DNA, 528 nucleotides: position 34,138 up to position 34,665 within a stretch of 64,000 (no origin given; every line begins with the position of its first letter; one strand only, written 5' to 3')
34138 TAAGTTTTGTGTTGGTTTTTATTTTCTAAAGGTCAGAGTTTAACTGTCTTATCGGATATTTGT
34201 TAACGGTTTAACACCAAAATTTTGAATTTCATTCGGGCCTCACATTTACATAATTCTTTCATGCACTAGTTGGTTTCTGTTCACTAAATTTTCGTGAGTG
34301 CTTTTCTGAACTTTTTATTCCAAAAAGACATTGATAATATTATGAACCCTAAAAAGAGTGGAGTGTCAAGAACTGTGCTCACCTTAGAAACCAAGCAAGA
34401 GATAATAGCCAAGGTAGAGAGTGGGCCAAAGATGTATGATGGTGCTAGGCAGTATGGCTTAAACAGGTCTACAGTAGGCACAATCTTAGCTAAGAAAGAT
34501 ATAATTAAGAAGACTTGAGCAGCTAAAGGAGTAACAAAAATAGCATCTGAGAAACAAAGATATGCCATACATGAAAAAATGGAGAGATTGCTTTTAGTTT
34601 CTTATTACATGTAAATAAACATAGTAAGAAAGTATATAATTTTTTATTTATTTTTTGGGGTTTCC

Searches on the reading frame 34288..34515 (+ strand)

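Call 43: search_protein_families(library=pfam, max_evalue=1, proteins=[window:34288-34515:+])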
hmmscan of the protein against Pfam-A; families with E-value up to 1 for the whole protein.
seq(76 aa): 4 families
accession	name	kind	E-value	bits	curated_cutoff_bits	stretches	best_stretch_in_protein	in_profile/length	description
PF04218.19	CENP-B_N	-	2.1e-08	34.1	21.2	1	27-73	3-49/53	CENP-B N-terminal DNA-binding domain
PF25787.1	HTH_SB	-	0.027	14.7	43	1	31-69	7-45/53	Sleeping Beauty transposase HTH domain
PF13693.12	HTH_35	-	0.1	13.1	25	1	36-69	4-38/75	Winged helix-turn-helix DNA-binding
PF01527.26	HTH_Tnp_1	-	0.19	12.4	24.1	1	34-62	10-39/75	Transposase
